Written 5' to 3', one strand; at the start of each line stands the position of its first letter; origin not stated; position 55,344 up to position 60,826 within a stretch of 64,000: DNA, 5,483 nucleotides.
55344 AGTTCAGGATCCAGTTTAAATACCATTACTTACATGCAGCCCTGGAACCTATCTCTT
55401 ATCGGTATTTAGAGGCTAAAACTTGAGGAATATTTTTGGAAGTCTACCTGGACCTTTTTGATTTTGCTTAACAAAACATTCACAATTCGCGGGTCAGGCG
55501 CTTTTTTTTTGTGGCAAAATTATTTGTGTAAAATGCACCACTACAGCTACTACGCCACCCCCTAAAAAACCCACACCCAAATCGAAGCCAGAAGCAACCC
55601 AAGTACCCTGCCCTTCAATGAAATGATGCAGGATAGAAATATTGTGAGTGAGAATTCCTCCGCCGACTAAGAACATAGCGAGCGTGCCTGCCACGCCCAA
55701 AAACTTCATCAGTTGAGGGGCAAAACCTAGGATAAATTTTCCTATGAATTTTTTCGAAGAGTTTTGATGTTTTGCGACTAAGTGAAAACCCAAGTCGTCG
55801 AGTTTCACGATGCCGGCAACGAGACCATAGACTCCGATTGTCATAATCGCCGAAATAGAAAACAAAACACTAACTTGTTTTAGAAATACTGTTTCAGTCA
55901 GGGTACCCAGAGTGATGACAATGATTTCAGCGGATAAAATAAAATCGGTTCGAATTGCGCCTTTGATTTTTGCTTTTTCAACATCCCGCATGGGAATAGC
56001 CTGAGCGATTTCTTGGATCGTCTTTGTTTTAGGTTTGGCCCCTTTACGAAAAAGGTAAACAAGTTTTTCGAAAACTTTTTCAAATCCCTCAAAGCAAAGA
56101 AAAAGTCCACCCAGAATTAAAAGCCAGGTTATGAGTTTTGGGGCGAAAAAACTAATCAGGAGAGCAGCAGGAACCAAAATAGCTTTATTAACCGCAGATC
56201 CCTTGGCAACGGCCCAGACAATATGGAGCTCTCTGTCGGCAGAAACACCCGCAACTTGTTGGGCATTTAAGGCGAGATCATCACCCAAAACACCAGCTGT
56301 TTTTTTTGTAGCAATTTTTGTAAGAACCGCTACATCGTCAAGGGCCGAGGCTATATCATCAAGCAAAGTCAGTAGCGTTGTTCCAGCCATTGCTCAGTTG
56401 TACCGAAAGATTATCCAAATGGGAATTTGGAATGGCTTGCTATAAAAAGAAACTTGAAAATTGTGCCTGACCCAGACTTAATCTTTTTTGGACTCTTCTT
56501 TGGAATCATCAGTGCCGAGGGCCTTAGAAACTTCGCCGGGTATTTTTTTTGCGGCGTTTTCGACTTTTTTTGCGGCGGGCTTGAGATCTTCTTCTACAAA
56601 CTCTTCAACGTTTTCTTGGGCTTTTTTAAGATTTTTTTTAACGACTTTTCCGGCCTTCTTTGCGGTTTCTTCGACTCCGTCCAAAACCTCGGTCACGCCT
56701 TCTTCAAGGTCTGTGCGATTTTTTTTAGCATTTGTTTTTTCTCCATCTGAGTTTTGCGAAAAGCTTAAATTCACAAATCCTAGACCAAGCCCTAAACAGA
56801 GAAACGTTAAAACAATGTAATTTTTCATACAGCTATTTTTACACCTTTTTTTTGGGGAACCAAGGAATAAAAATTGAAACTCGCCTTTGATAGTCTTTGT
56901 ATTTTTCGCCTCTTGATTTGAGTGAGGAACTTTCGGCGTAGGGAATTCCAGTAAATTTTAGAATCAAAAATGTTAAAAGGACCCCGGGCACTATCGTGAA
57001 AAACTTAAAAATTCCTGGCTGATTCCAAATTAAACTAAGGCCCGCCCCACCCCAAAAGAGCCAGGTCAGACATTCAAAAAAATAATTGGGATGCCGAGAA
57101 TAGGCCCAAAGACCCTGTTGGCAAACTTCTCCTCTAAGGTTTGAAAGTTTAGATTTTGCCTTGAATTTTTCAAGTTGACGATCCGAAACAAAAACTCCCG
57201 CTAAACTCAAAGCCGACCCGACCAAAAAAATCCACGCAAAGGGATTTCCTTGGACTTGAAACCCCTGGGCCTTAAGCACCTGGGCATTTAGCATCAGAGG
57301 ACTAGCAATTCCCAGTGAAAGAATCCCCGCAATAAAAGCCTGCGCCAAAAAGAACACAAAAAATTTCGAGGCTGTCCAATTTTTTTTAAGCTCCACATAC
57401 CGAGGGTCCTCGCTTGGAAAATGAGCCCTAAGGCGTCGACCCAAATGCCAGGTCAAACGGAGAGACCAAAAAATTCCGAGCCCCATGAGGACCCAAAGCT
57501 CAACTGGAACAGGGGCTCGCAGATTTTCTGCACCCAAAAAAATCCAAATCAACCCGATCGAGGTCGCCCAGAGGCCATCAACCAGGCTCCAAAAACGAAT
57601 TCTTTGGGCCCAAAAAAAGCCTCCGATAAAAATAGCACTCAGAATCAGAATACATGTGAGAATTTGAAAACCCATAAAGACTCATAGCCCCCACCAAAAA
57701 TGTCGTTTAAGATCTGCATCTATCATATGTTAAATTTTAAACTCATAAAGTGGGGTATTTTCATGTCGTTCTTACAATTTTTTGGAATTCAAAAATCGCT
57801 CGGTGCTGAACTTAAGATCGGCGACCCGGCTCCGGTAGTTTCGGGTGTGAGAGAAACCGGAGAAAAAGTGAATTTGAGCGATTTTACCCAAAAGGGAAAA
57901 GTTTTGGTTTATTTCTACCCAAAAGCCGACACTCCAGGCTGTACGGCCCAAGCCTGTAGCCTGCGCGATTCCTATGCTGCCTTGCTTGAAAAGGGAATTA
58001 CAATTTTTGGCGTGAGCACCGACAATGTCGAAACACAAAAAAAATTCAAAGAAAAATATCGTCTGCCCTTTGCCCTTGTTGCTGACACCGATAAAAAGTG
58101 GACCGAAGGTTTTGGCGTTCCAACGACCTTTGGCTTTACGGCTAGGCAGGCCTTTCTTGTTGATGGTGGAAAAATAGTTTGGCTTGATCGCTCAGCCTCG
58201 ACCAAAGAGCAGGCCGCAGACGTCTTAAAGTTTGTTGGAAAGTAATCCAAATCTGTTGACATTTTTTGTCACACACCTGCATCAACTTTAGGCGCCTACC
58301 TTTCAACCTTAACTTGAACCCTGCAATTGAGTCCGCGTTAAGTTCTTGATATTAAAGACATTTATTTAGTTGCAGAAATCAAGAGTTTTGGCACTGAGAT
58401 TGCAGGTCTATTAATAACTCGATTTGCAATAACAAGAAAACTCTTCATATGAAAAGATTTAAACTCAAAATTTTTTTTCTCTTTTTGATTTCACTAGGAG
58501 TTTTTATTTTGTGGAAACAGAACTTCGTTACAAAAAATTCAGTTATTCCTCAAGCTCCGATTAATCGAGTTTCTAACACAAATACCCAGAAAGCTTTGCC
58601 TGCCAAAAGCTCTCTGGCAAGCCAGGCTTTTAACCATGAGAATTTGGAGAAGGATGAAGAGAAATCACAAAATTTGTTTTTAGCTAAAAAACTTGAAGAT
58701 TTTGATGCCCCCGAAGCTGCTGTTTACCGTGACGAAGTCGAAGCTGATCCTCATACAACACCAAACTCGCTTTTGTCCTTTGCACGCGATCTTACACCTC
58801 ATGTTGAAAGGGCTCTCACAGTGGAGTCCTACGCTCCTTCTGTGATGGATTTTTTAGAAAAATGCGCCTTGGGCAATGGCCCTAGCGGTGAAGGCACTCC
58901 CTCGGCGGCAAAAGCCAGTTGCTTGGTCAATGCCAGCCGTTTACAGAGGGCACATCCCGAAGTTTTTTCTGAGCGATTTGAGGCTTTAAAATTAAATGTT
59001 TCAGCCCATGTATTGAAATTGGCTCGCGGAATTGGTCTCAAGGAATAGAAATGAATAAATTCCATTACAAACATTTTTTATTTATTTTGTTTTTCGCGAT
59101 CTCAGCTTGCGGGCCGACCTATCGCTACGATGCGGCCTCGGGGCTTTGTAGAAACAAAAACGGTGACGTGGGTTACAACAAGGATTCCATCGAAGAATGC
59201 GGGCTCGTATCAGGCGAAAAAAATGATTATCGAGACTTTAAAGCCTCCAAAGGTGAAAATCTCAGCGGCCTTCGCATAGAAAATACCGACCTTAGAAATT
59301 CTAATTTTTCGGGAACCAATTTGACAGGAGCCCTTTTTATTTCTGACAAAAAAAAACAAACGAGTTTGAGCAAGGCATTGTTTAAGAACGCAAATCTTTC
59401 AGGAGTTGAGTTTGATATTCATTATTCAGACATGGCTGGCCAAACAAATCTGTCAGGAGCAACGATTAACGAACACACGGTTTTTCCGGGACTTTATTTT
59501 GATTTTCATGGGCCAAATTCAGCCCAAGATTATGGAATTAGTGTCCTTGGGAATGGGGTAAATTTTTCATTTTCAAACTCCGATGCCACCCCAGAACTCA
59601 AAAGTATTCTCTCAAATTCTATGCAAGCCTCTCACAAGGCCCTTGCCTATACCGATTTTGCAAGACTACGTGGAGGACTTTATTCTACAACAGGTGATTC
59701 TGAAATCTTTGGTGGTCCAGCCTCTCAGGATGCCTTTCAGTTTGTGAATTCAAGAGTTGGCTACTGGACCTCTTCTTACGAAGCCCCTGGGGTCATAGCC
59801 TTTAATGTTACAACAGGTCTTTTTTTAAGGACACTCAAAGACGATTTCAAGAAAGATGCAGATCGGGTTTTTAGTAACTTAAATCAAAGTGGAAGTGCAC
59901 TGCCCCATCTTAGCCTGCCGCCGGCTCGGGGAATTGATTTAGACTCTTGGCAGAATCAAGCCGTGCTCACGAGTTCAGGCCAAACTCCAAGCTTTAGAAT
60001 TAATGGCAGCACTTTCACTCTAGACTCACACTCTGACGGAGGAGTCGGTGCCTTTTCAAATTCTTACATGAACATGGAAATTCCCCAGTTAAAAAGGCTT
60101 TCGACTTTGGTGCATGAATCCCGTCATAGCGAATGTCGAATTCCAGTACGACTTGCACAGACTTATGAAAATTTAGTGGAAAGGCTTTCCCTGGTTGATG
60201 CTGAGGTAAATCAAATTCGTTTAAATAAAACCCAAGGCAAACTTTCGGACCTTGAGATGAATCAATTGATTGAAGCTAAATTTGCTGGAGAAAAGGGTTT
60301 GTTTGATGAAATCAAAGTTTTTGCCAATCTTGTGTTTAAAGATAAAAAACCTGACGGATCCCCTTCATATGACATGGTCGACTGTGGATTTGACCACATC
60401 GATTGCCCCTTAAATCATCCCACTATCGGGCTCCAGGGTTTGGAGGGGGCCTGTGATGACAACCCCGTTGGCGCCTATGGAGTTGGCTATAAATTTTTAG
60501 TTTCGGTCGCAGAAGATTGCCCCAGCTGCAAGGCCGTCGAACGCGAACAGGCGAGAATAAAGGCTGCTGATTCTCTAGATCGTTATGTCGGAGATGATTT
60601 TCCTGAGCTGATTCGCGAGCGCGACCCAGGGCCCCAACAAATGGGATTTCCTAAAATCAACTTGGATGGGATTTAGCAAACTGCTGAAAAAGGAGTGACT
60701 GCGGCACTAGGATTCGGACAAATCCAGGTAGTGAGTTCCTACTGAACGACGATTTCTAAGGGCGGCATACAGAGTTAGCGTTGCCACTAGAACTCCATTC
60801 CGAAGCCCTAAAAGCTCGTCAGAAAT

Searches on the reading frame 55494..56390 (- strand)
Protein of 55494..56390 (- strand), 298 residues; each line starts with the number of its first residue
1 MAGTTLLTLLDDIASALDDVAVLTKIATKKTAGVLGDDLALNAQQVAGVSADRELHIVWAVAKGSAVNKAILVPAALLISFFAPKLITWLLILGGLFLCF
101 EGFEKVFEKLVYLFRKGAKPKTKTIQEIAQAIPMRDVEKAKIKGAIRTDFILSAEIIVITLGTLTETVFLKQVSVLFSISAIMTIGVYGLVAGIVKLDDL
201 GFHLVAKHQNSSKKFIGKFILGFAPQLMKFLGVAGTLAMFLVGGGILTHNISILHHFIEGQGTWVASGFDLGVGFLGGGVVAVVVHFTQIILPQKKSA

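Call 8: search_protein_families(library=pfam, proteins=[window:55494-56390:-], max_evalue=0.001)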
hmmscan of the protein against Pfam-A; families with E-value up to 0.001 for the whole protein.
window:55494-56390:- (298 aa): 1 family
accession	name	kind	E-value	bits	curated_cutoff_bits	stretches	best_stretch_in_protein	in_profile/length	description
PF05661.17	DUF808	-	1.8e-98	329.8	28.4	1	5-256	2-263/302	Protein of unknown function (DUF808)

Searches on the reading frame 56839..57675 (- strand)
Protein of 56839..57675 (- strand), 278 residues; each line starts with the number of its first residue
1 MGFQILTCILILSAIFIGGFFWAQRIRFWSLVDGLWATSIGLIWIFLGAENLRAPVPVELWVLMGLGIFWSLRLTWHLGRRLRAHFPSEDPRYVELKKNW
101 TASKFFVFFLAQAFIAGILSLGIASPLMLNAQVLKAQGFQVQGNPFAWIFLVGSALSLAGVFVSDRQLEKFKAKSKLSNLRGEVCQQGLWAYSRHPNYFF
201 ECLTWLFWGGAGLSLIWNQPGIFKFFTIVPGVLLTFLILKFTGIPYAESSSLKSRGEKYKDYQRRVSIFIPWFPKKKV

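Call 8: search_protein_families(library=pfam, proteins=[window:56839-57675:-], max_evalue=0.001)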
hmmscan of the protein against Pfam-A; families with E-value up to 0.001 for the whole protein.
window:56839-57675:- (278 aa): 3 families
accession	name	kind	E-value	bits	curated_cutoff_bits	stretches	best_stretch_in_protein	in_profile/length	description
PF06966.17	DUF1295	-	2e-44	152.3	20.4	1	20-266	2-235/235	Protein of unknown function (DUF1295)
PF02544.21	Steroid_dh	-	1.3e-06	28.9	22.6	1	149-229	41-118/150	3-oxo-5-alpha-steroid 4-dehydrogenase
PF04140.19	ICMT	-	0.00044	21.1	24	0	182-219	33-66/95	Isoprenylcysteine carboxyl methyltransferase (ICMT) family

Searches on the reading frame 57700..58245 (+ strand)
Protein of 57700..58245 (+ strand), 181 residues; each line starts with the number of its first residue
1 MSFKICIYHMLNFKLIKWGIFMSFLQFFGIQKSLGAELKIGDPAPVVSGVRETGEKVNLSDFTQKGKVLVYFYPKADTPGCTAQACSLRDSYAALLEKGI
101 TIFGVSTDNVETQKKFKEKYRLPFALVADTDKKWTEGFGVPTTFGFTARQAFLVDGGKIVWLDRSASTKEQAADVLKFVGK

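Call 57: search_protein_families(library=pfam, proteins=[window:57700-58245:+], max_evalue=0.001)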
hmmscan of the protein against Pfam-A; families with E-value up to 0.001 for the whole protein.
window:57700-58245:+ (181 aa): 3 families
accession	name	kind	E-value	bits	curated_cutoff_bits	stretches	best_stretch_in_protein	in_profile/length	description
PF00578.27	AhpC-TSA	-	3.7e-30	104.9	26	1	40-160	1-122/124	AhpC/TSA family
PF08534.16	Redoxin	-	8.3e-24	84.5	26.6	1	40-173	2-145/148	Redoxin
PF13911.12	AhpC-TSA_2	-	0.00065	20.5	27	0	88-148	2-62/114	AhpC/TSA antioxidant enzyme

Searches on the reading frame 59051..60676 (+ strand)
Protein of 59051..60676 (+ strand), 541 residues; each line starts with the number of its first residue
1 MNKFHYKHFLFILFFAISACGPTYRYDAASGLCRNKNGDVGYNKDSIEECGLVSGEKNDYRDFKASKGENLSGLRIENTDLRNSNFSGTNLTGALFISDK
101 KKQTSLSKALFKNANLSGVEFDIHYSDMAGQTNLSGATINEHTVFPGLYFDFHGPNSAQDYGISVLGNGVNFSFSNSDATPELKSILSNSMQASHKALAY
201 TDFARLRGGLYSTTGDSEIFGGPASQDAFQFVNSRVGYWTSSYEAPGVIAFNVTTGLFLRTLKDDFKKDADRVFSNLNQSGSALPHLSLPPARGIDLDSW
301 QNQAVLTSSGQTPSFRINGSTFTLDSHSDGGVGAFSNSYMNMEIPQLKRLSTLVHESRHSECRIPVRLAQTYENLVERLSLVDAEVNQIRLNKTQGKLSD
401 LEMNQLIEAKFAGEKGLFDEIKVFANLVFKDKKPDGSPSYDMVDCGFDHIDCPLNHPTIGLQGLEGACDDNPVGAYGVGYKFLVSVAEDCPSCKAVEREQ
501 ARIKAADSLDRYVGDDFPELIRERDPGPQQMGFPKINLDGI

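Call 57: search_protein_families(library=pfam, proteins=[window:59051-60676:+], max_evalue=0.001)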
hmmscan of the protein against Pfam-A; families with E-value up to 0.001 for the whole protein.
window:59051-60676:+ (541 aa): 2 families
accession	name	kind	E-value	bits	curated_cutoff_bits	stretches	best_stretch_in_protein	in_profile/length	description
PF00805.28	Pentapeptide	-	8.8e-06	25.6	20.2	1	70-94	12-36/40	Pentapeptide repeats (8 copies)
PF13599.13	Pentapeptide_4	-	0.00061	20.2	38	0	75-120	27-72/78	Pentapeptide repeat region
